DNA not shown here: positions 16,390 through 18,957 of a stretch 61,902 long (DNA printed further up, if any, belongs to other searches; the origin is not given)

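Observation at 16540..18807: The 755-aa NTPase has an AAA+/ORC-like core between unassignable N- and C-terminal regions and no visible effector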

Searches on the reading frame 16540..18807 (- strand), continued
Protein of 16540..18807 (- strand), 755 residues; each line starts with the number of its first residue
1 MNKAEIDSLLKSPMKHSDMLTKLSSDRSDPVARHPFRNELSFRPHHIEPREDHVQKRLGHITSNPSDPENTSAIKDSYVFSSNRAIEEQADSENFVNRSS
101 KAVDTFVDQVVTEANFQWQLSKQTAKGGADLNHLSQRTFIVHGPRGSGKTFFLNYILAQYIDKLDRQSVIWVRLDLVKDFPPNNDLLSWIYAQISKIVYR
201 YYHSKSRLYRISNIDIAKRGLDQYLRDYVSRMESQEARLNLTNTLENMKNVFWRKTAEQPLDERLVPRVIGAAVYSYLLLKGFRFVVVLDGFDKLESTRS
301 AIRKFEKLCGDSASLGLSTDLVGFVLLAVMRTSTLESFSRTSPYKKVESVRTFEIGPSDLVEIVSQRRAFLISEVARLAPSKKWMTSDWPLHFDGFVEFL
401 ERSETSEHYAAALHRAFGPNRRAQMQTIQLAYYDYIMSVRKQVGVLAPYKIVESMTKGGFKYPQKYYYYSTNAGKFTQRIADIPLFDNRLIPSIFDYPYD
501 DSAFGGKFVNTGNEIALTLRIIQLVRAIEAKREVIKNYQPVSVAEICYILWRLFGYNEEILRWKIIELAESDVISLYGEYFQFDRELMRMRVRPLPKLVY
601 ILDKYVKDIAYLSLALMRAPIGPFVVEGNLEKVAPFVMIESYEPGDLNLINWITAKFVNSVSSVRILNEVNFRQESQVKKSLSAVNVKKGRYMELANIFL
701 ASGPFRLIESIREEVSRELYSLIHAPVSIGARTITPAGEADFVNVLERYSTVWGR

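Call 43: fold_search(model_id=the predicted structure, library=pdb)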
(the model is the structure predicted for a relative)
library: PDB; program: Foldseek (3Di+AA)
matches with E <= 10: 877; with E <= 0.001: 15
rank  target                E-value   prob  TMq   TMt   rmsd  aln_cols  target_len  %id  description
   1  1z6t_B                6.8e-05  0.91  0.12  0.15  26.8       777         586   12  Structure of the apoptotic protease-activating factor 1 bound to ADP (released 2005-04-19)
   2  7jgr_D                1.1e-04  1.00  0.20  0.31  17.6       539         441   12  Structure of Drosophila ORC bound to DNA (84 bp) and Cdc6 (released 2020-09-09)
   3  7jk6_D                1.4e-04  1.00  0.20  0.31  17.6       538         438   12  Structure of Drosophila ORC in the active conformation (released 2020-09-09)
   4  8s0e_D                1.5e-04  1.00  0.15  0.24  18.8       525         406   12  H. sapiens OCCM bound to double stranded DNA (released 2024-10-02)
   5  1z6t_A                1.5e-04  0.96  0.14  0.16  24.1       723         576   10  Structure of the apoptotic protease-activating factor 1 bound to ADP (released 2005-04-19)
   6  4xgc_D                1.7e-04  1.00  0.21  0.33  19.9       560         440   10  Crystal structure of the eukaryotic origin recognition complex (released 2015-04-01)
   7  7jgr_A                3.9e-04  1.00  0.20  0.34  24.6       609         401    9  Structure of Drosophila ORC bound to DNA (84 bp) and Cdc6 (released 2020-09-09)
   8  5uj7_D                3.9e-04  1.00  0.18  0.31  17.9       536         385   13  Structure of the active form of human Origin Recognition Complex ATPase motor module, complex subunitS 1, 4, 5 (released 2017-02-08)
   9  5uj7_C                4.7e-04  1.00  0.17  0.30  18.0       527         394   11  Structure of the active form of human Origin Recognition Complex ATPase motor module, complex subunitS 1, 4, 5 (released 2017-02-08)
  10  3shf                  4.9e-04  0.95  0.12  0.09  21.9       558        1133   12  Crystal structure of the R265S mutant of full-length murine Apaf-1 (released 2011-08-24)
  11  7jps_D                5.4e-04  0.99  0.15  0.26  19.2       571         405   12  ORC-DNA: Human Origin Recognition Complex (ORC) with DNA bound in the core (released 2020-09-09)
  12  8s0e_A                7.3e-04  1.00  0.17  0.32  19.3       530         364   11  H. sapiens OCCM bound to double stranded DNA (released 2024-10-02)
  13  7jpo_D                7.7e-04  0.99  0.16  0.26  18.6       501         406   12  ORC-O1AAA: Human Origin Recognition Complex (ORC) with dynamic/unresolved ORC2 WH (released 2020-09-02)
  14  2qby_A                8.0e-04  1.00  0.20  0.36  19.1       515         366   11  Crystal structure of a heterodimer of Cdc6/Orc1 initiators bound to origin DNA (from S. solfataricus) (released 2007-09-11)
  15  7jpq_D                8.0e-04  1.00  0.18  0.31  18.3       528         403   13  ORC-O2-5: Human Origin Recognition Complex (ORC) with subunits 2,3,4,5 (released 2020-09-02)
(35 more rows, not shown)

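Call 44: find_related_loci(query=A3, collection=metagenome_contigs, flank=6000)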
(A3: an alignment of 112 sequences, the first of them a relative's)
Query A3 (755 aa) in metagenome_contigs; peptide patterns used: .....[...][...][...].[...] (x = any residue, [..] = any of these).
589 stretches matched a pattern; 29 encode a relative of the query (tblastn E <= 1e-3); 29 distinct loci.
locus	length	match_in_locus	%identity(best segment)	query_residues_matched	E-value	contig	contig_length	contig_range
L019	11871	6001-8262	39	9-753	8e-172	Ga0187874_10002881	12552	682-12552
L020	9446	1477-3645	30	50-754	2e-96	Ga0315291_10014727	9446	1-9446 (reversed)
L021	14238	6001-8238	30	1-723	6e-94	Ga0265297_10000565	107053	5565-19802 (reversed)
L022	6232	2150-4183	30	6-671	4e-83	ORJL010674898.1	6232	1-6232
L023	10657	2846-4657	27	50-671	5e-71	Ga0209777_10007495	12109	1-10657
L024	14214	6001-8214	28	6-753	2e-69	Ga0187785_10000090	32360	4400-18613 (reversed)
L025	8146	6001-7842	27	50-681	1e-65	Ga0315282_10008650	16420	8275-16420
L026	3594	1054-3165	25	53-753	5e-54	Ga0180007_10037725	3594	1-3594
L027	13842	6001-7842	25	51-662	1e-50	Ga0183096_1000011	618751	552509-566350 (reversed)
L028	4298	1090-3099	24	6-680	5e-50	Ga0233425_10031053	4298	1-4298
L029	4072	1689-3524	27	54-671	7e-50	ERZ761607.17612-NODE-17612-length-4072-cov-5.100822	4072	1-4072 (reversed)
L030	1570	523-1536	30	53-403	2e-51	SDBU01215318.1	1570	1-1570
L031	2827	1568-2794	29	50-442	9e-45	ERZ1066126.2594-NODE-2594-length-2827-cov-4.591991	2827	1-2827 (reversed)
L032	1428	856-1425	43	3-193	4e-46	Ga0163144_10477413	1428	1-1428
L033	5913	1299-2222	30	6-321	3e-40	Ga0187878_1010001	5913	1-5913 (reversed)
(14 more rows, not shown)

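Call 45: find_related_loci(query=A3, collection=viral_contigs, flank=6000)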
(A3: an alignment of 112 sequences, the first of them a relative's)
Query A3 (755 aa) in viral_contigs; peptide patterns used: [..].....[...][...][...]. (x = any residue, [..] = any of these).
21 stretches matched a pattern, but none encodes a relative of the query by tblastn (E <= 1e-3).

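Call 53: predict_structure(alignment_id=A3)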
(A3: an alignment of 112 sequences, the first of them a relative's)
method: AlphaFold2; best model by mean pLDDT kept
length: 755 residues; sequences in the alignment: 112
mean_pLDDT: 90.1   pTM: 0.91
mean pLDDT of the five models: 90.1, 89.8, 89.5, 89.2, 89.0
residues with pLDDT >= 90: 536; 70-90: 163; 50-70: 55; < 50: 1
segments of 3 or more residues with pLDDT < 50: none
pLDDT, mean of each block of 10 residues (from residue 1): 92 86 72 89 72 92 92 97 69 85 97 96 75 85 95 98 97 97 97 98 95 92 98 97 98 90 98 98 98 84 91 90 95 87 73 95 96 97 95 92 73 90 94 83 65 90 94 88 90 94 72 94 97 93 96 94 95 89 86 94 95 96 69 83 84 96 96 96 77 95 97 96 89 90 92 84
secondary structure, 60 per line:
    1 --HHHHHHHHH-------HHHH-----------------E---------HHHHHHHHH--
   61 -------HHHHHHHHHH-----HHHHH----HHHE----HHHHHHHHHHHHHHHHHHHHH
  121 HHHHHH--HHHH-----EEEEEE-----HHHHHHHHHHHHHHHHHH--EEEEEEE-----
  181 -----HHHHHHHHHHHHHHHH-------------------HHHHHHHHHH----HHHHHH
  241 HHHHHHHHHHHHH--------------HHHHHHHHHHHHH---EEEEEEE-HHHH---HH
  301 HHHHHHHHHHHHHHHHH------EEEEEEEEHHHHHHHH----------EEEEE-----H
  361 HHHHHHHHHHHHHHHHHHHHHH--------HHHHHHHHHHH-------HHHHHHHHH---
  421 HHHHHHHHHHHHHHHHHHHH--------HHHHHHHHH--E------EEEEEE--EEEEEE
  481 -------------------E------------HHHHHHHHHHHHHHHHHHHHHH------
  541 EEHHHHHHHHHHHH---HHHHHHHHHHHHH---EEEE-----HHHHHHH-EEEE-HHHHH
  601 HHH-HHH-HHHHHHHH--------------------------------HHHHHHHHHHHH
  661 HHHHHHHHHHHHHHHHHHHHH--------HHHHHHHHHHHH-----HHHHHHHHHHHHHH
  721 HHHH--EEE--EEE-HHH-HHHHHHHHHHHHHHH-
elements in order (helices of 4 or more, strands of 3 or more residues): H3-11 H19-22 H50-58 H68-77 H83-87 H100-126 H129-132 E138-143 H149-166 E169-175 H186-201 H221-230 H235-253 H268-280 E284-290 H292-295 H299-317 E324-331 H332-339 E350-354 H360-382 H391-401 H409-417 H421-440 H449-457 E467-472 E475-480 H513-534 H543-554 H558-570 E574-577 H583-589 E591-594 H596-603 H609-616 H649-681 H690-701 H707-724 E727-729 E732-734 H740-754

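Call 55: search_protein_families(library=padloc, alignment_id=A4, max_evalue=0.00001)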
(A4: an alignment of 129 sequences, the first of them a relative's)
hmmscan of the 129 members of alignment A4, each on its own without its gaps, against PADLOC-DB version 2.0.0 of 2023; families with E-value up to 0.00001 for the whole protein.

A. member 1, L001:1715-3736:+ (674 aa): 7 families
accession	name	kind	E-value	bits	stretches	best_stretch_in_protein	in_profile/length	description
PDLC02209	QatA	-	1.4e-255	848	1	34-670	1-643/646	-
PDLC02210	QatA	-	5.4e-93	310.5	1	38-621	4-576/593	-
PDLC04959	PDC-S20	-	1.7e-25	88.5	1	44-314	19-259/464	-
PDLC02361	PifA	-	7e-19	65.9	1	58-315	32-255/720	PifA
PDLC04958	PDC-S20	-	5.2e-14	50.4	1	60-311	22-252/458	-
PDLC04957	PDC-S20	-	4.5e-13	47.5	1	44-313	6-255/446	-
PDLC04956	PDC-S20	-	7.7e-10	36.7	1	48-317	16-256/450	-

B. families by the number of members that match (of 129 scanned): 93 families (the first 25 are shown)
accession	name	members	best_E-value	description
PDLC03359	MTase_II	3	6.4e-143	Type II methyltransferase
PDLC04134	mad2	3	4e-16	mads_2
PDLC03420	REase_II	2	3.5e-151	Type II restriction enzyme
PDLC03412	REase_II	2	3.2e-56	Type II restriction enzyme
PDLC04140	mad8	2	2.8e-17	mads_8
PDLC03589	REase_II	2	2.1e-14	Type II restriction enzyme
PDLC02209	QatA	1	1.4e-255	-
PDLC03227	MTase_II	1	1.2e-204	Type II methyltransferase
PDLC02214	QatC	1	1.1e-178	-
PDLC02210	QatA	1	5.4e-93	-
PDLC02213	QatB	1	8.7e-89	-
PDLC02215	QatD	1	3.6e-88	-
PDLC03435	REase_II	1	1.4e-68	Type II restriction enzyme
PDLC04838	PDC-S04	1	2.4e-67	-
PDLC04508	PDC-M19B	1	1.4e-64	-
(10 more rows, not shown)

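Call 56: search_protein_families(library=pfam, alignment_id=A4, max_evalue=0.00001)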
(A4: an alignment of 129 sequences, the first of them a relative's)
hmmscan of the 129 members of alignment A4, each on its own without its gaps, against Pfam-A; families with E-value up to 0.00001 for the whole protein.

A. member 1, L001:1715-3736:+ (674 aa): 1 family
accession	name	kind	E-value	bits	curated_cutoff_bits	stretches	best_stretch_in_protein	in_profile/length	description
PF07693.20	KAP_NTPase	-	7.4e-44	150.6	20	1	49-413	2-290/293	KAP family P-loop domain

B. families by the number of members that match (of 129 scanned): 124 families (the first 25 are shown)
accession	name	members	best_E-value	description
PF06616.17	BsuBI_PstI_RE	2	2.4e-63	BsuBI/PstI restriction endonuclease domain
PF07228.17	SpoIIE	2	3.1e-45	Stage II sporulation protein E (SpoIIE)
PF00239.26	Resolvase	2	2.1e-33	Resolvase, N terminal domain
PF03432.20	Relaxase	2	2.4e-14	MobA/VirD2-like, nuclease domain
PF01965.30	DJ-1_PfpI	2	2.5e-13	DJ-1/PfpI family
PF10412.15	TrwB_AAD_bind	2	8.1e-11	Type IV secretion-system coupling protein DNA-binding domain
PF01935.23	DUF87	2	5e-08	Helicase HerA, central domain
PF13492.12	GAF_3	2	2.9e-06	GAF domain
PF14311.12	DUF4379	1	1.2e-177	Probable Treble clef zinc finger domain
PF13507.12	GATase_5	1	5e-83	CobB/CobQ-like glutamine amidotransferase domain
PF13414.12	TPR_11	1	3.7e-78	TPR repeat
PF00515.34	TPR_1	1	8.2e-78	Tetratricopeptide repeat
PF24392.2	Parb-CE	1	5.7e-75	ParB CE domain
PF07719.23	TPR_2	1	1.2e-73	Tetratricopeptide repeat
PF13431.12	TPR_17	1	1.4e-66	Tetratricopeptide repeat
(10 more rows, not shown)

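Call 57: fold_search(model_id=the predicted structure, library=pdb)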
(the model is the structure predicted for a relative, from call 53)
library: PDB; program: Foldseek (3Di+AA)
matches with E <= 10: 936; with E <= 0.001: 7
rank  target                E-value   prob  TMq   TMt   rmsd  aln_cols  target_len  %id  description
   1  4xgc_D                1.7e-04  1.00  0.23  0.37  16.5       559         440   11  Crystal structure of the eukaryotic origin recognition complex (released 2015-04-01)
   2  6ut4_D                2.0e-04  0.99  0.16  0.27  15.6       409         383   12  Cryo-EM structure of the asymmetric AAA+ domain hexamer from Thermococcus gammatolerans McrB (released 2020-10-21)
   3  5uj7_D                4.2e-04  1.00  0.19  0.33  16.2       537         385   12  Structure of the active form of human Origin Recognition Complex ATPase motor module, complex subunitS 1, 4, 5 (released 2017-02-08)
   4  6ut5_C                5.0e-04  0.99  0.16  0.25  16.4       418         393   11  Cryo-EM structure of the Thermococcus gammatolerans McrBC complex (released 2020-10-21)
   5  1fnn_A                5.4e-04  1.00  0.20  0.36  15.7       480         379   12  CRYSTAL STRUCTURE OF CDC6P FROM PYROBACULUM AEROPHILUM (released 2000-10-04)
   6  7jk6_D                5.4e-04  1.00  0.24  0.37  13.2       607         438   12  Structure of Drosophila ORC in the active conformation (released 2020-09-09)
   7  6ut4_C                9.7e-04  0.98  0.17  0.27  16.6       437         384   11  Cryo-EM structure of the asymmetric AAA+ domain hexamer from Thermococcus gammatolerans McrB (released 2020-10-21)
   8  7jgr_D                1.2e-03  1.00  0.22  0.35  13.6       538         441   12  Structure of Drosophila ORC bound to DNA (84 bp) and Cdc6 (released 2020-09-09)
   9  6ut7_D                1.2e-03  0.93  0.15  0.23  16.0       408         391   11  Fitted model for the tetradecameric assembly of Thermococcus gammatolerans McrB AAA+ hexamers with bound McrC (released 2020-10-21)
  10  12dl_DA               1.2e-03  0.91  0.16  0.14  18.7       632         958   11  Native structure of the cytoplasmic lattice (CPL) asymmetric unit from mouse MII eggs (released 2026-04-08)
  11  6ut7_B                1.4e-03  0.96  0.16  0.25  16.5       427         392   12  Fitted model for the tetradecameric assembly of Thermococcus gammatolerans McrB AAA+ hexamers with bound McrC (released 2020-10-21)
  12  2v1u_A                1.5e-03  1.00  0.22  0.38  11.0       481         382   10  STRUCTURE OF THE AEROPYRUM PERNIX ORC1 PROTEIN IN COMPLEX WITH DNA (released 2007-09-18)
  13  5vq9                  1.6e-03  1.00  0.17  0.31  14.1       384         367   13  Structure of human TRIP13, Apo form (released 2017-06-14)
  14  7jpo_D                1.8e-03  0.99  0.18  0.28  14.6       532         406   11  ORC-O1AAA: Human Origin Recognition Complex (ORC) with dynamic/unresolved ORC2 WH (released 2020-09-02)
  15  7tjh_D                1.9e-03  0.99  0.21  0.33  16.5       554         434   10  S. cerevisiae ORC bound to 84 bp ARS1 DNA and Cdc6 (state 1) with flexible Orc6 N-terminal domain (released 2022-10-05)
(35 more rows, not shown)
